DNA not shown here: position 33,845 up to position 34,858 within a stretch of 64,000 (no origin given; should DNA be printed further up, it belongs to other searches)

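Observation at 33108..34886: Co-oriented RNA-metabolism cluster missed by ORF calling: tRNA-Met, tRNA-Val, COG1579 zinc-ribbon protein, RNase HI-like protein, RNase P RNA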

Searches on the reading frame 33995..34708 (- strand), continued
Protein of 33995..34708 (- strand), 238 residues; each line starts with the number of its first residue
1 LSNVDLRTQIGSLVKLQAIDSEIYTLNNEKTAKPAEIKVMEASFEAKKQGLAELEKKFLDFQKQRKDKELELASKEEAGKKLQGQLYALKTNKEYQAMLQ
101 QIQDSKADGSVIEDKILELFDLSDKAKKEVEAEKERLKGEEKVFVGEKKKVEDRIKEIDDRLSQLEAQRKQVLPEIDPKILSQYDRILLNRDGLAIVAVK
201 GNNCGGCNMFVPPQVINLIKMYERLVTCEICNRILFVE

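Call 27: find_related_loci(query=A2, collection=genome_contigs, flank=4000)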
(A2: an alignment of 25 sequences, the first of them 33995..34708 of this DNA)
Query A2 (238 aa) in genome_contigs; peptide patterns used: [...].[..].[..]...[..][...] (x = any residue, [..] = any of these).
600 stretches matched a pattern (row limit reached: there are more); 584 encode a relative of the query (tblastn E <= 1e-3); the best 80 are kept; 80 distinct loci.
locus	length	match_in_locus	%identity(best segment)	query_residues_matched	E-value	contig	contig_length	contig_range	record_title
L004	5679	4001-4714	72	1-238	7e-115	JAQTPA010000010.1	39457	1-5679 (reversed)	MAG: Candidatus Omnitrophota bacterium isolate STB_105 NODE_2124_length_39457_cov_17.693542_Sandtown_B, whole genome sho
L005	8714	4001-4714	73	1-238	1e-114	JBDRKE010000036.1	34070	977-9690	MAG: Candidatus Omnitrophota bacterium isolate MEGAHIT-group-1.695 k141_373079, whole genome shotgun sequence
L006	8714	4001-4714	74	1-238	1e-114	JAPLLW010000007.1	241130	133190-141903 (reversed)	MAG: Candidatus Omnitrophota bacterium isolate LacPavin_0419_WC70L_MAG_40_11 LacPavin_0419_WC70L_scaffold_72987, whole g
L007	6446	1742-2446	74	4-238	4e-114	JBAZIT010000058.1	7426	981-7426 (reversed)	MAG: Candidatus Omnitrophota bacterium isolate SO_2017_LW4_101 scaffold_19306_c1_LW137-91_2017, whole genome shotgun seq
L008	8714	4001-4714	72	1-238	2e-112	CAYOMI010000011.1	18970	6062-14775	MAG TPA_asm: uncultured Planctomycetales bacterium isolate SRP098346_co1_93 genome assembly, contig: NODE_2854_length_18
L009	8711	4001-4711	73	1-237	2e-110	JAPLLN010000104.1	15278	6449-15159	MAG: Candidatus Omnitrophota bacterium isolate LacPavin_0419_WC70S_MAG_47_9 LacPavin_0419_WC70S_scaffold_711567, whole g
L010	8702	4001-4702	74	4-237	1e-109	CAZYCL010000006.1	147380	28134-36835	MAG TPA_asm: uncultured Planctomycetales bacterium isolate binchicken_co44_116 genome assembly, contig: NODE_157_length_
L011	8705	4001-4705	71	4-238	2e-109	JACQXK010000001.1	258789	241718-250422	MAG: Candidatus Omnitrophota bacterium isolate NC_groundwater_1513_Pr4_B-0.1um_40_4 SR1-18-B1_scaffold_87244, whole geno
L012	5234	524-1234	70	1-237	2e-109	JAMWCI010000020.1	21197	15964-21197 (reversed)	MAG: Candidatus Omnitrophota bacterium isolate JZ-4.bins.180.201808 NODE_3785_length_21197_cov_1.138538, whole genome sh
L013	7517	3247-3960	69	1-238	2e-108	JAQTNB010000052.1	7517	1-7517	MAG: Candidatus Omnitrophota bacterium isolate STA_54 NODE_21604_length_7517_cov_2.743031_Sandtown_A, whole genome shotg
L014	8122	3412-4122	70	1-237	3e-108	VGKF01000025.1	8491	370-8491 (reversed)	MAG: Candidatus Omnitrophota bacterium isolate K_DeepCast_150m_m2_086 K_DeepCast_150m_m2_086_Ga0194126_10017500, whole g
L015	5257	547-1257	70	1-237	2e-107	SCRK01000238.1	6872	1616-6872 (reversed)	MAG: bacterium isolate FW104_bin.10 FW104_bin.10-11270, whole genome shotgun sequence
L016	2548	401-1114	69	1-238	1e-110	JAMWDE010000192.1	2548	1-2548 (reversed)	MAG: Candidatus Omnitrophota bacterium isolate QZM4_2.bins.442.Tibet NODE_154513_length_2548_cov_0.860801, whole genome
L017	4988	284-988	69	4-238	2e-105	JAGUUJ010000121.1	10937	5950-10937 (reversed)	MAG: Candidatus Omnitrophota bacterium isolate DeMMO5_9 c_000000001776, whole genome shotgun sequence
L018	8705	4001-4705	69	3-237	3e-105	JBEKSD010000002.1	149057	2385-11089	MAG: Candidatus Omnitrophota bacterium isolate SPRUCE 526 SPRUCE_526_2, whole genome shotgun sequence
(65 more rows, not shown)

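Call 31: list_cluster_members(proteins=[P0177, P0192, P0201, P0217, P0221, P0236, P0249, P0258, P0259, P0269])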
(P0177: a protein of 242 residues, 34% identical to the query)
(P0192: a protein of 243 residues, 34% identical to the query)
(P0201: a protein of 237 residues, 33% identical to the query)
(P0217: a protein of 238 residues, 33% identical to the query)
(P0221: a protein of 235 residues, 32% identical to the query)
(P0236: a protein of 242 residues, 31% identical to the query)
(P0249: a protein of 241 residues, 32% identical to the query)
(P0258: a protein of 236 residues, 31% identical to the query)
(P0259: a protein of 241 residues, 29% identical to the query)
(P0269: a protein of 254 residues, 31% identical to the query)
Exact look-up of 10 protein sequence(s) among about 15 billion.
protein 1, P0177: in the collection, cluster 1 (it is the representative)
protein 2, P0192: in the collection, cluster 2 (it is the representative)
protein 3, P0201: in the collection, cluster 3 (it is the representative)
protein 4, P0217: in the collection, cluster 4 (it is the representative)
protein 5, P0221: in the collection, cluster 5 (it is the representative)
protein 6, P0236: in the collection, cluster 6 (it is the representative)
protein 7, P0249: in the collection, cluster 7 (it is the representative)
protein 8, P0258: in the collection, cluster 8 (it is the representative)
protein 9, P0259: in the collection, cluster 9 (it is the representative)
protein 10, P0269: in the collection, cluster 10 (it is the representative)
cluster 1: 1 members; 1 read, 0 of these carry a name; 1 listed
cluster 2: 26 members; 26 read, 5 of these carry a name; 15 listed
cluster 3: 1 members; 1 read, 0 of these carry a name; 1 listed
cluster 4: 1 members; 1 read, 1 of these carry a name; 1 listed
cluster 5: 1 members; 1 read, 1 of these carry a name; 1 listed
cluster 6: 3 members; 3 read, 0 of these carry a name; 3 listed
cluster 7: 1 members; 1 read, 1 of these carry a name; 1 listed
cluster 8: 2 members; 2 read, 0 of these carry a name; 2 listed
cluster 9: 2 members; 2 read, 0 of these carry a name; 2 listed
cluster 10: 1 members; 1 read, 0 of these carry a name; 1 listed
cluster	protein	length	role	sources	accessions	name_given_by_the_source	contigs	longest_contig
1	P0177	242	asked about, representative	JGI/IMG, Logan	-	-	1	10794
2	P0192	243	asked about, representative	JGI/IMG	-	-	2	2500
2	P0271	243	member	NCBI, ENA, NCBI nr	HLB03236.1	MAG TPA: C4-type zinc ribbon domain-containing protein [Nitrospiria bacterium] | C4-type zinc ribbon domain-containing protein [Nitrospiria bacterium]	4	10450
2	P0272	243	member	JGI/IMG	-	predicted nucleic acid-binding Zn-ribbon protein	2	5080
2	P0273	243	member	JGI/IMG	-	hypothetical protein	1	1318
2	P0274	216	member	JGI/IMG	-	hypothetical protein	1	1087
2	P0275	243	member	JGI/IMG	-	predicted nucleic acid-binding Zn-ribbon protein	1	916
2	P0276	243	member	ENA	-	-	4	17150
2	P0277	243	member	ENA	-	-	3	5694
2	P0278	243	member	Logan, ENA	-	-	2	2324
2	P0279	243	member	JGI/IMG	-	-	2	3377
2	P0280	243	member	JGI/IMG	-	-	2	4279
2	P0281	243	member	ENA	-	-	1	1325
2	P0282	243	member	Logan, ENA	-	-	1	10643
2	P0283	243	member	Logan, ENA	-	-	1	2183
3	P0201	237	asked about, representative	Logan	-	-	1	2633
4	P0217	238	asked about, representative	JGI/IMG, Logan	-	predicted nucleic acid-binding Zn-ribbon protein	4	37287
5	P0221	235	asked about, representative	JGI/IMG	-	predicted nucleic acid-binding Zn-ribbon protein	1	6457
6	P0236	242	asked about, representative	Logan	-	-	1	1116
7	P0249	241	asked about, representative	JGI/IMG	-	predicted nucleic acid-binding Zn-ribbon protein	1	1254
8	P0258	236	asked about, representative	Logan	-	-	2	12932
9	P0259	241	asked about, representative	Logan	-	-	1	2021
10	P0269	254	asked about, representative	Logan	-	-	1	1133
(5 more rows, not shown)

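Call 33: find_homologous_proteins(query=A3, max_evalue=0.001)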
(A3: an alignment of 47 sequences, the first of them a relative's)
Query A3 (47 sequences) (243 aa, profile of the alignment): 2137 proteins with E <= 0.001 among 8000 candidates; the best 120 are listed.
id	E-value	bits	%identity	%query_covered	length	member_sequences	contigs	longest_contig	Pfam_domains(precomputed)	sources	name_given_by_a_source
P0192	1.2e-75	272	100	100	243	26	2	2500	PF24481.3,PF02591.21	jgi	-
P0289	2.2e-74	268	89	100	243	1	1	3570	PF24481.3,PF02591.21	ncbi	ncbi:MAG: zinc ribbon domain-containing protein [Nitrospiria bacterium]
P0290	2.6e-74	268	34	96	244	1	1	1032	PF24481.3,PF02591.21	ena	-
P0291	8.7e-74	266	32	95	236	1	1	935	PF24481.3,PF02591.21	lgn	-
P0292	1.2e-73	266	35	95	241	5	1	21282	PF24481.3,PF02591.21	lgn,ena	-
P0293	2.1e-73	265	34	99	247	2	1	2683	PF24481.3,PF02591.21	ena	-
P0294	4.9e-73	264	34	96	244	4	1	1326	PF24481.3,PF02591.21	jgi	-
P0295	5.2e-73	263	74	97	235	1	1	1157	PF24481.3,PF02591.21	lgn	-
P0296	6.7e-73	263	35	97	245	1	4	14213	PF24481.3,PF02591.21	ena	-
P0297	7.5e-73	263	33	96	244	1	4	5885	PF24481.3,PF02591.21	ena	-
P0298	7.6e-73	263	47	96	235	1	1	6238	PF24481.3,PF02591.21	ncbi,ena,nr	ncbi:MAG TPA: C4-type zinc ribbon domain-containing protein [Nitrospiria bacterium]|nr:C4-type zinc 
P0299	7.7e-73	263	33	96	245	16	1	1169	PF24481.3,PF02591.21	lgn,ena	-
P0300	1.1e-72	262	35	97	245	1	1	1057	PF24481.3,PF02591.21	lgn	-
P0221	1.4e-72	262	47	96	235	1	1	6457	PF24481.3,PF02591.21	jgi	jgi:predicted nucleic acid-binding Zn-ribbon protein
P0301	1.7e-72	262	29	95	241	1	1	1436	PF24481.3,PF02591.21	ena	-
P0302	1.8e-72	262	72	100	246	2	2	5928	PF24481.3,PF02591.21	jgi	-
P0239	2.2e-72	261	38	96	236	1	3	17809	PF24481.3,PF02591.21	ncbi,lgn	-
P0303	2.3e-72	261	73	98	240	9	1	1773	PF24481.3,PF02591.21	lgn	-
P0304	3.1e-72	261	32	95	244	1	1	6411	PF24481.3,PF02591.21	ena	-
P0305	4.5e-72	260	32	97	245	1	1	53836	PF24481.3,PF02591.21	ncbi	ncbi:zinc ribbon domain-containing protein [Candidatus Omnitrophota bacterium]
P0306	5.0e-72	260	37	96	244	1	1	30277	PF24481.3,PF02591.21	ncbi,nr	ncbi:MAG: C4-type zinc ribbon domain-containing protein [Candidatus Omnitrophica bacterium]|nr:C4-ty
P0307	9.2e-72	259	34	97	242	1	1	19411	PF24481.3,PF02591.21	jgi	jgi:predicted nucleic acid-binding Zn-ribbon protein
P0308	9.4e-72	259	71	100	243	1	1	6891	PF24481.3,PF02591.21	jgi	jgi:predicted nucleic acid-binding Zn-ribbon protein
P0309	1.0e-71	259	33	96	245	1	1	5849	PF24481.3,PF02591.21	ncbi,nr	ncbi:MAG: hypothetical protein KKB46_02555 [Candidatus Omnitrophica bacterium]|nr:hypothetical prote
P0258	1.0e-71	259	37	94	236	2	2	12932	PF24481.3,PF02591.21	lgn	-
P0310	1.2e-71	259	41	96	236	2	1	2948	PF24481.3,PF02591.21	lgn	-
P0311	1.5e-71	259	30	95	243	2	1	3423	PF24481.3,PF02591.21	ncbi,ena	-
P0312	2.1e-71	258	72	100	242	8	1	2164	PF24481.3,PF02591.21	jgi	jgi:predicted nucleic acid-binding Zn-ribbon protein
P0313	2.6e-71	258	84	100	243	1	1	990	PF24481.3,PF02591.21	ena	-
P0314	2.8e-71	258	32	95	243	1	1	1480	PF24481.3,PF02591.21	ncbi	-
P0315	3.8e-71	257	47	96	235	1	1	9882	PF24481.3,PF02591.21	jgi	jgi:predicted nucleic acid-binding Zn-ribbon protein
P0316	4.4e-71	257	33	97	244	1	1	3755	PF24481.3,PF02591.21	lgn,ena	-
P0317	5.5e-71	257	32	98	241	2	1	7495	PF24481.3,PF02591.21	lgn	-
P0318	7.7e-71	256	42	98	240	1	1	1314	PF24481.3,PF02591.21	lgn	-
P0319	7.7e-71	256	29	94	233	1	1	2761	PF24481.3,PF02591.21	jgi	-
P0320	8.8e-71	256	69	100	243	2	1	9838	PF24481.3,PF02591.21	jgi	jgi:predicted nucleic acid-binding Zn-ribbon protein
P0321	1.6e-70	255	30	95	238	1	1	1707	PF24481.3,PF02591.21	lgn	-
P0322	1.9e-70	255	41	95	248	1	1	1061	PF24481.3,PF02591.21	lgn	-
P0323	2.0e-70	255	43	96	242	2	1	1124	PF24481.3,PF02591.21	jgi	jgi:predicted nucleic acid-binding Zn-ribbon protein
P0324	2.3e-70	255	33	95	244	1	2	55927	PF24481.3,PF02591.21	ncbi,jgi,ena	-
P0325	2.9e-70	254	30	95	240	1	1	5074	PF24481.3,PF06818.21,PF02591.21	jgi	jgi:hypothetical protein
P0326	3.0e-70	254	40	95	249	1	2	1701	PF24481.3,PF02591.21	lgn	-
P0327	3.0e-70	254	41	95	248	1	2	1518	PF24481.3,PF02591.21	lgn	-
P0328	3.5e-70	254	31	95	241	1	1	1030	PF24481.3,PF02591.21,PF27605.1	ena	-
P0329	3.7e-70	254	33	94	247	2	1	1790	PF24481.3,PF02591.21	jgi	-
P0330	3.9e-70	254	32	95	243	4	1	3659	PF24481.3,PF02591.21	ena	-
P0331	4.9e-70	254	32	97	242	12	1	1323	PF24481.3,PF02591.21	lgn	-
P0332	6.0e-70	253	33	95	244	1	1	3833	PF24481.3,PF02591.21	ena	-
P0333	8.2e-70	253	35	96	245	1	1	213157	PF24481.3,PF02591.21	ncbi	ncbi:MAG: C4-type zinc ribbon domain-containing protein [Candidatus Omnitrophota bacterium]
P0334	1.0e-69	253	69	99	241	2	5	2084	PF24481.3,PF02591.21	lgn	-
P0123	1.1e-69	253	32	98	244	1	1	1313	PF24481.3,PF02591.21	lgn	-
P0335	1.1e-69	253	30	96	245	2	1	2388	PF24481.3,PF02591.21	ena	-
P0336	1.1e-69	253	37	99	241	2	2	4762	PF24481.3,PF02591.21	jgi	jgi:predicted nucleic acid-binding Zn-ribbon protein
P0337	1.1e-69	252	44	97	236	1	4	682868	PF24481.3,PF02591.21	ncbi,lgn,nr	ncbi:MAG: hypothetical protein HY282_09270 [Nitrospirae bacterium]|nr:hypothetical protein [Candidat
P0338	1.2e-69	252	37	99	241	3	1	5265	PF24481.3,PF02591.21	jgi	jgi:predicted nucleic acid-binding Zn-ribbon protein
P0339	1.5e-69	252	29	95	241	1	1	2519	PF24481.3,PF02591.21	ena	-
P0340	1.5e-69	252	65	100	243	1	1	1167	PF24481.3,PF02591.21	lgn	-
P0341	1.7e-69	252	33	97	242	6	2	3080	PF24481.3,PF02591.21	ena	-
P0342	1.8e-69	252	31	95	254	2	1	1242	PF24481.3,PF02591.21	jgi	jgi:uncharacterized protein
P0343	2.8e-69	251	69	98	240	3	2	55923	PF24481.3,PF02591.21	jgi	-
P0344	3.2e-69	251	44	96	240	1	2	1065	PF24481.3,PF02591.21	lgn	-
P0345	3.9e-69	251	33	95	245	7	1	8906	PF24481.3,PF02591.21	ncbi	-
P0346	4.0e-69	251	35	95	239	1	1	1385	PF24481.3,PF02591.21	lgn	-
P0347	4.6e-69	250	33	95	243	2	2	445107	PF24481.3,PF02591.21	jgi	-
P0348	4.8e-69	250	45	96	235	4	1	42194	PF24481.3,PF02591.21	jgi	jgi:predicted nucleic acid-binding Zn-ribbon protein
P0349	4.9e-69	250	27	95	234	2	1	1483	PF24481.3,PF02591.21,PF28422.1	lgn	-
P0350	5.1e-69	250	33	96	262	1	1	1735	PF24481.3,PF02591.21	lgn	-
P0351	5.8e-69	250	32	95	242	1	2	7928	PF24481.3,PF02591.21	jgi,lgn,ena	-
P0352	6.0e-69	250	30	95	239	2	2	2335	PF24481.3,PF02591.21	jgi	-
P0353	8.2e-69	250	34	95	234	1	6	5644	PF24481.3,PF02591.21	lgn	-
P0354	9.8e-69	249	64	97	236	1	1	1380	PF24481.3,PF02591.21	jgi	jgi:uncharacterized protein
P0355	9.9e-69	249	32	95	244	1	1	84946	PF24481.3,PF02591.21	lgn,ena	-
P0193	1.3e-68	249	30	95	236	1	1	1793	PF24481.3,PF02591.21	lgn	-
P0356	1.9e-68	249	32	95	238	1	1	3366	PF24481.3,PF02591.21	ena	-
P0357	2.0e-68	248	32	95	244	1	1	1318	PF24481.3,PF02591.21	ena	-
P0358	2.0e-68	248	41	94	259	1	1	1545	PF24481.3,PF02591.21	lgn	-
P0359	2.4e-68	248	32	95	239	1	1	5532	PF24481.3,PF02591.21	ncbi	-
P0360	2.5e-68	248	31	94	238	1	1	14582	PF24481.3,PF02591.21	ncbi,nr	ncbi:MAG: hypothetical protein HY589_01960 [Candidatus Omnitrophica bacterium]|nr:hypothetical prote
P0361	2.9e-68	248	31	96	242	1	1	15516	PF24481.3,PF02591.21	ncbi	-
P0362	2.9e-68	248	37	99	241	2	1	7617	PF24481.3,PF02591.21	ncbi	-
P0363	3.0e-68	248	37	95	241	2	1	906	PF24481.3,PF02591.21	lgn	-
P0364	3.1e-68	248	38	97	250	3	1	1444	PF24481.3,PF02591.21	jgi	jgi:predicted nucleic acid-binding Zn-ribbon protein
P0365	3.8e-68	248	36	99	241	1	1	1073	PF24481.3,PF02591.21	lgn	-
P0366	4.0e-68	247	66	100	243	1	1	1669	PF24481.3,PF02591.21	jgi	-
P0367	4.2e-68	247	47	94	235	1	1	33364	PF24481.3,PF02591.21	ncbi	ncbi:MAG: zinc ribbon domain-containing protein [Nitrospiria bacterium]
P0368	5.1e-68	247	38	95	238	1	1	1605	PF24481.3,PF02591.21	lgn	-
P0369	6.2e-68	247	35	95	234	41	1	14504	PF24481.3,PF02591.21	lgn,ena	-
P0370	6.3e-68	247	31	97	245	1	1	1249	PF24481.3,PF02591.21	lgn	-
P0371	6.8e-68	247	37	99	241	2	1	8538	PF24481.3,PF02591.21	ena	-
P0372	7.3e-68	247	45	97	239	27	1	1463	PF24481.3,PF02591.21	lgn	-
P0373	7.9e-68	246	37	98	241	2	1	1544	PF24481.3,PF02591.21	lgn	-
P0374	8.3e-68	246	32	95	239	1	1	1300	PF24481.3,PF02591.21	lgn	-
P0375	8.3e-68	246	36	95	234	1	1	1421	PF24481.3,PF02591.21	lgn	-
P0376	8.5e-68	246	30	95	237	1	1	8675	PF24481.3,PF02591.21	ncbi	-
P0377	8.7e-68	246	37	95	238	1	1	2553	PF24481.3,PF02591.21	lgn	-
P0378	8.8e-68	246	35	95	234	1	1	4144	PF24481.3,PF02591.21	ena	-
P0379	9.8e-68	246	33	97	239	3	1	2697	PF24481.3,PF02591.21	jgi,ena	-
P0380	1.1e-67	246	31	97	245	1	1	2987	PF24481.3,PF02591.21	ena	-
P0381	1.3e-67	246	35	95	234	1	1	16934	PF24481.3,PF02591.21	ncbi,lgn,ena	-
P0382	1.4e-67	246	45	97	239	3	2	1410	PF24481.3,PF02591.21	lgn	-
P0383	1.6e-67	245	32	97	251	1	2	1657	PF24481.3,PF02591.21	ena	-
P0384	1.7e-67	245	29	96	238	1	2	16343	PF24481.3,PF02591.21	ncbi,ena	-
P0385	2.2e-67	245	33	95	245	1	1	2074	PF24481.3,PF02591.21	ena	-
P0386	2.3e-67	245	31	96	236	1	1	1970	PF24481.3,PF02591.21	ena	-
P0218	2.5e-67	245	29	93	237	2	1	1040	PF24481.3,PF02591.21,PF23649.2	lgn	-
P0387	2.7e-67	245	51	96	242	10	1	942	PF24481.3,PF02591.21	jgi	jgi:predicted nucleic acid-binding Zn-ribbon protein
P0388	2.7e-67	245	42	90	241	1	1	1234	PF24481.3,PF02591.21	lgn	-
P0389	2.7e-67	245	35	95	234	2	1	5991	PF24481.3,PF02591.21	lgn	-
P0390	3.1e-67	245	31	95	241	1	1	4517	PF24481.3,PF02591.21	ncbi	-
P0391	3.4e-67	244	33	99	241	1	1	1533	PF24481.3,PF02591.21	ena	-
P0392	3.4e-67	244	35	95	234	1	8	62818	PF24481.3,PF02591.21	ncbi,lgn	-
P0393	3.5e-67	244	44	100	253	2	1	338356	PF24481.3,PF02591.21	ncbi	ncbi:MAG: C4-type zinc ribbon domain-containing protein [Nitrospirota bacterium]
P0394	3.7e-67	244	32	96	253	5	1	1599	PF24481.3,PF02591.21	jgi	-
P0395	3.9e-67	244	34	96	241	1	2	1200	PF24481.3,PF02591.21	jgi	jgi:predicted nucleic acid-binding Zn-ribbon protein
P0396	4.1e-67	244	31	92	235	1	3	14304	PF24481.3,PF02591.21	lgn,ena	-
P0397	4.1e-67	244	34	96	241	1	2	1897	PF24481.3,PF02591.21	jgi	jgi:predicted nucleic acid-binding Zn-ribbon protein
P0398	4.4e-67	244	34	96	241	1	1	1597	PF24481.3,PF02591.21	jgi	jgi:uncharacterized protein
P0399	5.5e-67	244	35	95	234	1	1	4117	PF24481.3,PF02591.21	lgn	-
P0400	5.5e-67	244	31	95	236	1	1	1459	PF24481.3,PF02591.21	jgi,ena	-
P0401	5.8e-67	244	36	97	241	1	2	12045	PF24481.3,PF02591.21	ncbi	-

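Call 34: find_encoding_contigs(protein=P0337, flank=5000, max_places=1)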
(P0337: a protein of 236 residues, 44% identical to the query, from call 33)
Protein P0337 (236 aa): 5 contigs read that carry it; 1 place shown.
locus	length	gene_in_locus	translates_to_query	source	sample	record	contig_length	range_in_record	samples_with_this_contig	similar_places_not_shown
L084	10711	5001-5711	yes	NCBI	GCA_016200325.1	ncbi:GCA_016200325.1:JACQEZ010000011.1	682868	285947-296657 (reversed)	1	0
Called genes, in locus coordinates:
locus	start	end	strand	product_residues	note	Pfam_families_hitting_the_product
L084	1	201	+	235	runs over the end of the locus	PF01502:PRA-CH, PF01503:PRA-PH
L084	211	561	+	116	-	PF11969:DcpS_C, PF01230:HIT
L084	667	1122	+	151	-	PF09424:YqeY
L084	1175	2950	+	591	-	PF01807:Zn_ribbon_DnaG, PF08275:DNAG_N, PF01751:Toprim, PF13362:Toprim_3, PF13662:Toprim_4, PF13155:Toprim_2, PF10410:DnaB_bind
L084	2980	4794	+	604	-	-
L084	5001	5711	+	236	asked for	PF24481:CT398_CC, PF02591:Zn_ribbon_9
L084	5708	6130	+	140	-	PF00075:RNase_H, PF13456:RVT_3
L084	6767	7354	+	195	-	PF03692:CxxCxxCC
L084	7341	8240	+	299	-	PF09924:LPG_synthase_C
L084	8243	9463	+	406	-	PF07690:MFS_1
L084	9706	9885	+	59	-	-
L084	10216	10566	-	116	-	PF13744:HTH_37, PF01381:HTH_3, PF13560:HTH_31 (weak)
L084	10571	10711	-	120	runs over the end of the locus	PF05973:Gp49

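Call 35: find_encoding_contigs(protein=P0393, flank=5000, max_places=1)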
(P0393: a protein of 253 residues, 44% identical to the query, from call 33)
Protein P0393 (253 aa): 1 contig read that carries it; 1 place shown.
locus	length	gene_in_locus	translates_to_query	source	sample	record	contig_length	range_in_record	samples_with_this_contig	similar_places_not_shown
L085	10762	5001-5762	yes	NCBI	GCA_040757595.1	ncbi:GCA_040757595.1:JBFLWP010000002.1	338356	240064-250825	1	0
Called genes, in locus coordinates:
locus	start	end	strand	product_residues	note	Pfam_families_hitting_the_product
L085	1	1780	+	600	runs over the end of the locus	PF03979:Sigma70_r1_1, PF00140:Sigma70_r1_2, PF04546:Sigma70_ner, PF04542:Sigma70_r2, PF04539:Sigma70_r3, PF04545:Sigma70_r4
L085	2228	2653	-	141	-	-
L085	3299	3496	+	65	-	-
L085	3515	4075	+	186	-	-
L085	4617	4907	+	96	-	-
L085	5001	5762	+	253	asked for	PF24481:CT398_CC, PF02591:Zn_ribbon_9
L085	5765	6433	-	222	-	PF01351:RNase_HII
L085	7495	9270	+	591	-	PF02776:TPP_enzyme_N, PF00205:TPP_enzyme_M, PF02775:TPP_enzyme_C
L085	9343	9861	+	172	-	PF01842:ACT, PF22629:ACT_AHAS_ss, PF13710:ACT_5, PF10369:ALS_ss_C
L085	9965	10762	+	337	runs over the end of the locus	PF02826:2-Hacid_dh_C (weak), PF03446:NAD_binding_2 (faint), PF03807:F420_oxidored (weak), PF07991:KARI_N, PF01450:KARI_C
